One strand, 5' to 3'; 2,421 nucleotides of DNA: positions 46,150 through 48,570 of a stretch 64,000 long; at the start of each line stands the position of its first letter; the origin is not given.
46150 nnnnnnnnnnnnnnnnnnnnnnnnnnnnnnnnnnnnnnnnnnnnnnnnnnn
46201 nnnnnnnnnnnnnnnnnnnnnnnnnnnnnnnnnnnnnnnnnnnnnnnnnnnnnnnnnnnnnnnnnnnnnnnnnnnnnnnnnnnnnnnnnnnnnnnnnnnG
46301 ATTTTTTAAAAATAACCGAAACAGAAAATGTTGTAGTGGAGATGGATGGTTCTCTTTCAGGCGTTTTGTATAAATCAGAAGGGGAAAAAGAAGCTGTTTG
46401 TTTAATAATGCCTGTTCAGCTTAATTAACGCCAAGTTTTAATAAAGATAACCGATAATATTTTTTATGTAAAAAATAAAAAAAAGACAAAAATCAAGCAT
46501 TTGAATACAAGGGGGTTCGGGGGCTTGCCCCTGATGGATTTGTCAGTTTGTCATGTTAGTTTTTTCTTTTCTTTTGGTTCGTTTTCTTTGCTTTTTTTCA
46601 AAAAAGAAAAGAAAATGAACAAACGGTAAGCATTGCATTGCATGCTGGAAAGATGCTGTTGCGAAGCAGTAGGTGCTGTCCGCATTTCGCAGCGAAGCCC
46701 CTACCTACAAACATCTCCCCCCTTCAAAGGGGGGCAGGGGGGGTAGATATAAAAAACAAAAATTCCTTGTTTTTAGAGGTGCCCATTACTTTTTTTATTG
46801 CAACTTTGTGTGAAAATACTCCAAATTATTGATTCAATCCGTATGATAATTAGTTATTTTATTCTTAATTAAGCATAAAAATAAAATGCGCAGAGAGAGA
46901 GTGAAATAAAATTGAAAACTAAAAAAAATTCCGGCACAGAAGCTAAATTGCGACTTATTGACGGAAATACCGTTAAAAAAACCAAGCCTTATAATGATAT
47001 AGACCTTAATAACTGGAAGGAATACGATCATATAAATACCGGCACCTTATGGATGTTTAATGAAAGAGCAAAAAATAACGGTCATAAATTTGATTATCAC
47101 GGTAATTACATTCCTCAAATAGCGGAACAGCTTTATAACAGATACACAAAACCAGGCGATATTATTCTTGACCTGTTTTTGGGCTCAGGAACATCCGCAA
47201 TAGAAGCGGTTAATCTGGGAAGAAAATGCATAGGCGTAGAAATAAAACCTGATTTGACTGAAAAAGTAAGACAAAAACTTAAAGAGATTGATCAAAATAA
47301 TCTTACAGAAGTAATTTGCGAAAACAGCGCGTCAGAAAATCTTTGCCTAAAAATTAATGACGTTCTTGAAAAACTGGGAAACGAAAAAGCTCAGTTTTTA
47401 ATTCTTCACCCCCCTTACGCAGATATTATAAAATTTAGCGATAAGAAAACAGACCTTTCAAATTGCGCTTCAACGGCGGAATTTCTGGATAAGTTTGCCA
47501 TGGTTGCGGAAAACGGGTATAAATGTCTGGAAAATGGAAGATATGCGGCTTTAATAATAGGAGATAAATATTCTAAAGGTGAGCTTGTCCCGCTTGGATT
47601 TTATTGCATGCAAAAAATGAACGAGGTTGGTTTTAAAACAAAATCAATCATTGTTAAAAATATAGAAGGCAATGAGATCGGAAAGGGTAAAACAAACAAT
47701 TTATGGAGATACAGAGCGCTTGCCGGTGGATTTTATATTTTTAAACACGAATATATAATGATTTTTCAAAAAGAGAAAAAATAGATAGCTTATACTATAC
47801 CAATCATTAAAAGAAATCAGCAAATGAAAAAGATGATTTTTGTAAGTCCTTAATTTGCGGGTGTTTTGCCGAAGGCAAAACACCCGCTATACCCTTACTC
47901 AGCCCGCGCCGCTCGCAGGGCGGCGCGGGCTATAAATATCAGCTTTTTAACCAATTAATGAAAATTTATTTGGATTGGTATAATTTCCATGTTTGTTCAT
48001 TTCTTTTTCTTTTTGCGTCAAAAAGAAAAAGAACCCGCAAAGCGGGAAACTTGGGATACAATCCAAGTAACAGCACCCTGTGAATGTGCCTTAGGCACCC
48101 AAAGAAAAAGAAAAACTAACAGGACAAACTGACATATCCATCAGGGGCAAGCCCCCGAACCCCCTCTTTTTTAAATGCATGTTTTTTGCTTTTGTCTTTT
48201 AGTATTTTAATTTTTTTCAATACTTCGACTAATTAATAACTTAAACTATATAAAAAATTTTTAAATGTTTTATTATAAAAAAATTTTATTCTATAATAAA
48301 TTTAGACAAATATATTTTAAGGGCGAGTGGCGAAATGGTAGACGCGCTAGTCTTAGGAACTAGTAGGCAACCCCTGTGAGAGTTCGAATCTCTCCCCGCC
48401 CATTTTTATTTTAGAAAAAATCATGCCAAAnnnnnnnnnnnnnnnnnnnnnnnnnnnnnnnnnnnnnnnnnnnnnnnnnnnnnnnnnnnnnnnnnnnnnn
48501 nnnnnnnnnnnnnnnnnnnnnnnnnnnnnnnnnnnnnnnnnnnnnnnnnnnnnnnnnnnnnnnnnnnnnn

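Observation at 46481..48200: Solitary DNA-methyltransferase gene bracketed by inverted family-C repeats, between oriC/dnaN and tRNA-Leu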

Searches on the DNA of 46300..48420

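Call 28: search_rna_families(source=window, start=46300, end=48420, threshold=evalue, max_evalue=1)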
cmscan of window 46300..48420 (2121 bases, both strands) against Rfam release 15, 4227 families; matches with E-value up to 1: 15.
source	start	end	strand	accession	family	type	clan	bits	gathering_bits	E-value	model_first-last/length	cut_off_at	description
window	48321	48402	+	RF00005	tRNA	Gene; tRNA;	CL00001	55.5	29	1e-10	1-71/71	no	tRNA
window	46563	46633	+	RF04239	mir-4679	Gene; miRNA;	-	30.4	88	0.0029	1-75/75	no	mir-4679 microRNA precursor family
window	46477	46634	-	RF01859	Phe_leader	Cis-reg; leader;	-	29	55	0.032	1-125/125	no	Phenylalanine leader peptide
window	46570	46627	+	RF03578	mir-3910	Gene; miRNA;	-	24.3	95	0.076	1-82/82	no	mir-3910 microRNA precursor family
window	46563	46633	-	RF04239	mir-4679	Gene; miRNA;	-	23.9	88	0.15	1-75/75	no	mir-4679 microRNA precursor family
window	46564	46632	+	RF03734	mir-4773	Gene; miRNA;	-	23.9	100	0.26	1-78/78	no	mir-4773 microRNA precursor family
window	46569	46630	-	RF03308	MIR848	Gene; miRNA;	-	21.6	90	0.18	1-97/97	no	MIR848 microRNA precursor family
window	46552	46644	+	RF03719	mir-3914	Gene; miRNA;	-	21.4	97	0.25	1-95/95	no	mir-3914 microRNA precursor family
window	46559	46637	+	RF03323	mir-3613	Gene; miRNA;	-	21.2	91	0.26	1-86/86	no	mir-3613 microRNA precursor family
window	46577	46620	+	RF03933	MIR6445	Gene; miRNA;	-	21.1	100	0.53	1-117/117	no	MIR6445 microRNA precursor family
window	48000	48034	-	RF04239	mir-4679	Gene; miRNA;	-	21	88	0.84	1-75/75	no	mir-4679 microRNA precursor family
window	48000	48034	+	RF04239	mir-4679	Gene; miRNA;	-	21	88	0.87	1-75/75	no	mir-4679 microRNA precursor family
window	47896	48046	-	RF02763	IsrM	Gene; sRNA;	-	20.3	376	0.0051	1-329/329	no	IsrM sRNA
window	47764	47893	+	RF01460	rliH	Gene; sRNA;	-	19.4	100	0.0087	1-429/429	no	Listeria sRNA rliH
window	47752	47940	+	RF02079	STnc180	Gene; sRNA;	-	18.9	50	0.9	1-208/208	no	Enterobacterial sRNA STnc180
